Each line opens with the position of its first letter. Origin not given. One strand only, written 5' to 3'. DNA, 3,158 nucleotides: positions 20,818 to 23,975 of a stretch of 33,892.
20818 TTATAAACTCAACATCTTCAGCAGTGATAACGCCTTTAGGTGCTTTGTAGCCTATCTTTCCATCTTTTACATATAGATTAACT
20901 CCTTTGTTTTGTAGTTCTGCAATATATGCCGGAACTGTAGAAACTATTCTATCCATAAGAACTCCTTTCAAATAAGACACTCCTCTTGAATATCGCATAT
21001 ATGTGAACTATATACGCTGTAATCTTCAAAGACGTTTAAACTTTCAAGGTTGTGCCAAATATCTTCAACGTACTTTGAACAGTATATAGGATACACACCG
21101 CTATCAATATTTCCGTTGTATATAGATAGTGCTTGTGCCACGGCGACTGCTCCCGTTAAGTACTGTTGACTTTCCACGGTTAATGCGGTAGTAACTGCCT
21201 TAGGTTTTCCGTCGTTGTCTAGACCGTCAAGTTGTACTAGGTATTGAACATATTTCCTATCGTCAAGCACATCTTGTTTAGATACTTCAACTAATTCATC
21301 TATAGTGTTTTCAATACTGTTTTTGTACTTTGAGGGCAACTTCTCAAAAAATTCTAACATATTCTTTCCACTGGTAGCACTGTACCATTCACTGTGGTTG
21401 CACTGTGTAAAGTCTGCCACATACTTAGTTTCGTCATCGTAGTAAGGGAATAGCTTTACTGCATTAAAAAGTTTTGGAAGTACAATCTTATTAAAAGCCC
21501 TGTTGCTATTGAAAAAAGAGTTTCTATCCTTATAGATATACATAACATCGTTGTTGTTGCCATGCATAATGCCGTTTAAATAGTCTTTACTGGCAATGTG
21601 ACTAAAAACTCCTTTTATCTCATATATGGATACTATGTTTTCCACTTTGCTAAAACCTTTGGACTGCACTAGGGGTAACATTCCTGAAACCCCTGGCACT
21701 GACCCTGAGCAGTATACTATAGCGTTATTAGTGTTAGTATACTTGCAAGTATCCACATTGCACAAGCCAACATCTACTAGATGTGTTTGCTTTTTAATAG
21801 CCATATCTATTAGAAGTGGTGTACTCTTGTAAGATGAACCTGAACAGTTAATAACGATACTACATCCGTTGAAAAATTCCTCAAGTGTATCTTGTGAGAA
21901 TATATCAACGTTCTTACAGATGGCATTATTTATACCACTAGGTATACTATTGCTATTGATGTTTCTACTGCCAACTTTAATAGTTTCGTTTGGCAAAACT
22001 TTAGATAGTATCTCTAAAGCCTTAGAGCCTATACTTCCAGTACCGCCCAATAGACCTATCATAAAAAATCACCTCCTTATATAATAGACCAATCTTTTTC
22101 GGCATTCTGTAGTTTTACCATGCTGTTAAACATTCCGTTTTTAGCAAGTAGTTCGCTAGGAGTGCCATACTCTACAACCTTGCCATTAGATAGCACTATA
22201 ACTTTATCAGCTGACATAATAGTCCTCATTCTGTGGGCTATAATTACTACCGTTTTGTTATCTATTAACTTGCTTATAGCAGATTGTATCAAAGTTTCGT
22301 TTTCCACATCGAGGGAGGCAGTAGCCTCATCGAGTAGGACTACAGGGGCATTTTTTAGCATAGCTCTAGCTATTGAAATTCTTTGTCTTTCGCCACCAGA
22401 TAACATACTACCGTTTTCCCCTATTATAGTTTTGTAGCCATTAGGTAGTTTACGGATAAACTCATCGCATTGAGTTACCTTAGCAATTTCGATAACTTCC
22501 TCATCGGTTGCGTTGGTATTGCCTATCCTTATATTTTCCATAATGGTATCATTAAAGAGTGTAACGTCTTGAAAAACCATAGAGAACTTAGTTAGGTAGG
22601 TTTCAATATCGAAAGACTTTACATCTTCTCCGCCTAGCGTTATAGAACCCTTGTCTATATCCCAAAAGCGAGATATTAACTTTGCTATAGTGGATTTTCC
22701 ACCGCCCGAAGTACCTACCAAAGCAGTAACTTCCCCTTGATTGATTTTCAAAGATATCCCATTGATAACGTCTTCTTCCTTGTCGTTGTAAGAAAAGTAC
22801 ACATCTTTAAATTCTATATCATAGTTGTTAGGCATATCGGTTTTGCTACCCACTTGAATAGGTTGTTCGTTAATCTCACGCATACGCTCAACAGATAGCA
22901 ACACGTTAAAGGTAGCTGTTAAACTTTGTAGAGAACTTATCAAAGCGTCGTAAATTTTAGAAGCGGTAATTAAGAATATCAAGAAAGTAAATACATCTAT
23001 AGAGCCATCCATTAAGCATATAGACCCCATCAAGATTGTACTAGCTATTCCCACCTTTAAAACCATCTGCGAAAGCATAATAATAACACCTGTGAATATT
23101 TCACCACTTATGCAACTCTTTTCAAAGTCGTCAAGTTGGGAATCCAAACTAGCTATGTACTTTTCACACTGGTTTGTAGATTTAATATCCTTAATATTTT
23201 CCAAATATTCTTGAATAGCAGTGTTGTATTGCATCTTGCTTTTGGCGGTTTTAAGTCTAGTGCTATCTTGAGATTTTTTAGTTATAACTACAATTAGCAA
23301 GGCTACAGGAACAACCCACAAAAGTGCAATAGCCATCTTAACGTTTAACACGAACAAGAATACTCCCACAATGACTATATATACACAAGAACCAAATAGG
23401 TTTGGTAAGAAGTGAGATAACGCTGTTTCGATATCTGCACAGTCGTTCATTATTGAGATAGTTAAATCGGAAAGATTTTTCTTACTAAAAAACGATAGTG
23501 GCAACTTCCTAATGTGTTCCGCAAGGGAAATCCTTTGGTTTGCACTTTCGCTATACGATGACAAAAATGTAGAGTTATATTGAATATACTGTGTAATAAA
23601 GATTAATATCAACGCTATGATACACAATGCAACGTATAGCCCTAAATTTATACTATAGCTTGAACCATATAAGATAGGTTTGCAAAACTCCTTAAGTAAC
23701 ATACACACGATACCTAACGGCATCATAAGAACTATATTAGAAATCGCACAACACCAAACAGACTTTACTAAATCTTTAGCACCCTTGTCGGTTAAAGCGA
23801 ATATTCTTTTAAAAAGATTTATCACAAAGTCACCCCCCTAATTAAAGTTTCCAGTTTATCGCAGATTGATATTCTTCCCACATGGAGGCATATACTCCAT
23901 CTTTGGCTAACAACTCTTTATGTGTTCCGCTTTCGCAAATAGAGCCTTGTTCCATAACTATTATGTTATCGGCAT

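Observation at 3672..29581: Roughly 24.6-kb operon for an aryl-capped, three-cysteine (poly-thiazoline) NRPS product in a low-GC Firmicute, with its own PPTase, transporters, precursor gene and regulator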

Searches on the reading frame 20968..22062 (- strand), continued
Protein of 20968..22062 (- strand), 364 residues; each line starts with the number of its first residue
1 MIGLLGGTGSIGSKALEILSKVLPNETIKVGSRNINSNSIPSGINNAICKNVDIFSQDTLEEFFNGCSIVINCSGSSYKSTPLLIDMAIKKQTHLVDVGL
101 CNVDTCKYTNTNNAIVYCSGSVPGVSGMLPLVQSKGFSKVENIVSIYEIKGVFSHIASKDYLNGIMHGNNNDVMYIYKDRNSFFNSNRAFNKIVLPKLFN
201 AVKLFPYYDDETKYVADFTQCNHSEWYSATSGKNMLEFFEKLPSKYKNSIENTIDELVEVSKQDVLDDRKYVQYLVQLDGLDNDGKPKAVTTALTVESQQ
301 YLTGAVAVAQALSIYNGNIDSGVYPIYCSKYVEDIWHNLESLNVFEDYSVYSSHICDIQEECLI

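Call 63: list_cluster_members(proteins=[P0049, P0004, P0002, P0003, P0005, P0006, P0007, P0009])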
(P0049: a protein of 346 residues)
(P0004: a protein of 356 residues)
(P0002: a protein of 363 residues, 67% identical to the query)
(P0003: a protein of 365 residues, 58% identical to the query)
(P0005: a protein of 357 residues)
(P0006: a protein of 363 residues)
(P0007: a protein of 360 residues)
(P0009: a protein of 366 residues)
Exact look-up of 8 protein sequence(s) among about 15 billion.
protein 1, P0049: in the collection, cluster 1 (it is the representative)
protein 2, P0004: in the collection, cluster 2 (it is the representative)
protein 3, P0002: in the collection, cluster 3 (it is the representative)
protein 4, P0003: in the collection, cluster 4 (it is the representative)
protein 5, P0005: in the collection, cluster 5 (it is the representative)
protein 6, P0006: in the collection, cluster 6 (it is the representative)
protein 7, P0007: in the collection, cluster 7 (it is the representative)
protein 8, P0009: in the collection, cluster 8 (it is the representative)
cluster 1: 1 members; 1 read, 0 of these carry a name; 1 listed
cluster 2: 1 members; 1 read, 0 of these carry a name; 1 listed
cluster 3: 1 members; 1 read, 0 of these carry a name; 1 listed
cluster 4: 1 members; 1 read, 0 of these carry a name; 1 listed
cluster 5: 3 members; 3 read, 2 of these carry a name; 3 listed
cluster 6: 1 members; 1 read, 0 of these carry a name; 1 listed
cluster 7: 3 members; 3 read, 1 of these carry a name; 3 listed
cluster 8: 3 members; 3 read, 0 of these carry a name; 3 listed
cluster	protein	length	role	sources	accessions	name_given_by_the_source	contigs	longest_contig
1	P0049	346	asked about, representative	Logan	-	-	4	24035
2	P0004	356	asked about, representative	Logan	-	-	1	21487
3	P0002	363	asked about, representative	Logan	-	-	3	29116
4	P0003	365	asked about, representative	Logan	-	-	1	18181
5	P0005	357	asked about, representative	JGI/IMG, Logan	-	DNA polymerase III delta prime subunit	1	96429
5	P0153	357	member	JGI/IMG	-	DNA polymerase III delta prime subunit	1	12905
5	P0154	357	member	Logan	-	-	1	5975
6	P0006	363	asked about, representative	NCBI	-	-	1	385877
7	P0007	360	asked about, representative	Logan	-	-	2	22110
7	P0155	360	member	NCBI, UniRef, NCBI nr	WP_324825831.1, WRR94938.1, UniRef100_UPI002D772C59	saccharopine dehydrogenase NADP-binding domain-containing protein [Sinanaerobacter sp. ... | saccharopine dehydrogenase NADP-binding domain-containing protein n=1 Tax=Sinanaerobacter ...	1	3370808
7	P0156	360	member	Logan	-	-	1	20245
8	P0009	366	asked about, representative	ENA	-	-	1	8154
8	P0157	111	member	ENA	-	-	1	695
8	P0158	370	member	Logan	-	-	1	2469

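Call 88: find_encoding_contigs(protein=P0065, flank=10000, max_places=1)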
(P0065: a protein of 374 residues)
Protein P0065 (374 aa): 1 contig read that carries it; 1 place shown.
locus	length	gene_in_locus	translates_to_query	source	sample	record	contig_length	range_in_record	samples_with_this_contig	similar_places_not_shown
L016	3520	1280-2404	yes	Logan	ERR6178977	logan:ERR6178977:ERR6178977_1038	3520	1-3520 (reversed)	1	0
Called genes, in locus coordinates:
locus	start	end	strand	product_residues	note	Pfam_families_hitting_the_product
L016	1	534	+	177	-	?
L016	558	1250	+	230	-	PF01177:Asp_Glu_race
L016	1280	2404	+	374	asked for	-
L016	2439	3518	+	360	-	?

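Call 89: find_encoding_contigs(protein=P0084, flank=10000, max_places=1)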
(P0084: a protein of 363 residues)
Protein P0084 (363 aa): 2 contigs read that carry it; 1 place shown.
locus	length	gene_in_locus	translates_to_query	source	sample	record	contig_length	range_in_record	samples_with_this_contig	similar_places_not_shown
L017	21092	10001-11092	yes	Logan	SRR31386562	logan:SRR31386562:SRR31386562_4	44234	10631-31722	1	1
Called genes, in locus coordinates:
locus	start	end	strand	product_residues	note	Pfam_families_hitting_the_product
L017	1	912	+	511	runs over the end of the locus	PF07690:MFS_1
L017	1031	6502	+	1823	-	PF18563:TubC_N, PF00668:Condensation, PF00501:AMP-binding, PF13489:Methyltransf_23, PF08241:Methyltransf_11, PF08242:Methyltransf_12, PF13649:Methyltransf_25, PF00550:PP-binding, +2 more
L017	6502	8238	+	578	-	PF00664:ABC_membrane, PF00005:ABC_tran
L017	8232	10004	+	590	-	PF00664:ABC_membrane, PF00005:ABC_tran, PF02463:SMC_N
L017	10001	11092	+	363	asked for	PF03435:Sacchrp_dh_NADP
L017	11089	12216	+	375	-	PF13489:Methyltransf_23, PF08241:Methyltransf_11, PF08242:Methyltransf_12, PF13649:Methyltransf_25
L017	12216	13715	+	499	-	PF13489:Methyltransf_23, PF08242:Methyltransf_12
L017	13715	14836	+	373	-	PF01408:GFO_IDH_MocA, PF21390:Irp3-like_C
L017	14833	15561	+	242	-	PF13468:Glyoxalase_3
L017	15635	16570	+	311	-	PF12833:HTH_18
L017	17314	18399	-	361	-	PF05598:DUF772, PF01609:DDE_Tnp_1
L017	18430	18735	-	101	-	-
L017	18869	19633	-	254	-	PF13489:Methyltransf_23, PF05175:MTS, PF03848:TehB (faint), PF13649:Methyltransf_25, PF13847:Methyltransf_31, PF08241:Methyltransf_11, PF08242:Methyltransf_12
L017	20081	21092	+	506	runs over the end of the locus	-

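Call 100: search_protein_families(library=pfam, proteins=[L006:11020-12105:+, L007:11049-12149:+, L004:3649-4674:+], max_evalue=0.001)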
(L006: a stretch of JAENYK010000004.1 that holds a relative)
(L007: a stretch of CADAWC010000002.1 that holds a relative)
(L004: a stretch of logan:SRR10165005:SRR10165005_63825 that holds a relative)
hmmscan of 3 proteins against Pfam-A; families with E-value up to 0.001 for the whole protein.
L006:11020-12105:+ (361 aa): 2 families
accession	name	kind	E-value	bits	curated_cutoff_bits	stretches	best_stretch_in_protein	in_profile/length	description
PF01408.29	GFO_IDH_MocA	-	8.6e-20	72.1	24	1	5-122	1-119/120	Oxidoreductase family, NAD-binding Rossmann fold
PF21390.2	Irp3-like_C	-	2.5e-15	57.2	27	1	147-243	3-99/100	Thiazolinyl imine reductase Irp3-like, C-terminal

L007:11049-12149:+ (366 aa): 2 families
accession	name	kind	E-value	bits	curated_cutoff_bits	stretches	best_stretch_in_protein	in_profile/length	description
PF01408.29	GFO_IDH_MocA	-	2.3e-18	67.5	24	1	14-127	2-117/120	Oxidoreductase family, NAD-binding Rossmann fold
PF21390.2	Irp3-like_C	-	6e-11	43.1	27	1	163-250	12-99/100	Thiazolinyl imine reductase Irp3-like, C-terminal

L004:3649-4674:+ (341 aa): 1 family
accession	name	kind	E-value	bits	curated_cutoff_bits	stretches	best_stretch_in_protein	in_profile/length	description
PF01408.29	GFO_IDH_MocA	-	6.3e-15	56.4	24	1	6-122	1-118/120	Oxidoreductase family, NAD-binding Rossmann fold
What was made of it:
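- On Aryl-capped thiazoline NRPS (pyochelin/yersiniabactin logic): Such genes are present in L006, L007 and L017 (calls 89, 100)
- In most other contexts the SDH-like enzyme co-occurs with an Irp3-like reductase (calls 89, 100).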

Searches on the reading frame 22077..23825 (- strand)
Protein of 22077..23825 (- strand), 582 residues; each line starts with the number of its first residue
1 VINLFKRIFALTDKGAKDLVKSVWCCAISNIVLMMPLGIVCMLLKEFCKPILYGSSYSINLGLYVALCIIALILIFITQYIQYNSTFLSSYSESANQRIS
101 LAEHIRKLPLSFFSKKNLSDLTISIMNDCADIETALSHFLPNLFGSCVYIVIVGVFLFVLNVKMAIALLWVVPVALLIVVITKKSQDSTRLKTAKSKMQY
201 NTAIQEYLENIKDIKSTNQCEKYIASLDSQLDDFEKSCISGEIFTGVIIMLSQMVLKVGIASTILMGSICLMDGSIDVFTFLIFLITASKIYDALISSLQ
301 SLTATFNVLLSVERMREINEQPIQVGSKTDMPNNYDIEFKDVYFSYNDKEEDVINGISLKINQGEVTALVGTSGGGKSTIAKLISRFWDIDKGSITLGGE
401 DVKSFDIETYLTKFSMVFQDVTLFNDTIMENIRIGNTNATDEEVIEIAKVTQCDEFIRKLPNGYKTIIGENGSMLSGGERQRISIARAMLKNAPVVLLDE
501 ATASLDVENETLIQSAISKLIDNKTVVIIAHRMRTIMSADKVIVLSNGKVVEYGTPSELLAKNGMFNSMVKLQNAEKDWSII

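Call 3: search_protein_families(library=pfam, proteins=[window:22077-23825:-])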
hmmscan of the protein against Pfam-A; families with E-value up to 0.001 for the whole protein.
window:22077-23825:- (582 aa): 4 families
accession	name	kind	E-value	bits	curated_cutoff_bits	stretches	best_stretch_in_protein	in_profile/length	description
PF00005.33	ABC_tran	-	5.9e-33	114.8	25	1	355-503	2-137/137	ABC transporter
PF00664.28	ABC_membrane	-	1.3e-22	81.2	28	1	59-285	38-264/274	ABC transporter transmembrane region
PF02463.25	SMC_N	-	6e-09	36.1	40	1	394-545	110-211/220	RecF/RecN/SMC N terminal domain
PF09818.15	ABC_ATPase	-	5.1e-05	22.9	23.2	0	443-540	128-222/283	P-loop domain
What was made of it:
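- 22077..23825 (-): Fused TMD-NBD ABC half-transporter 2. ABC_membrane + ABC_tran (call 3)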
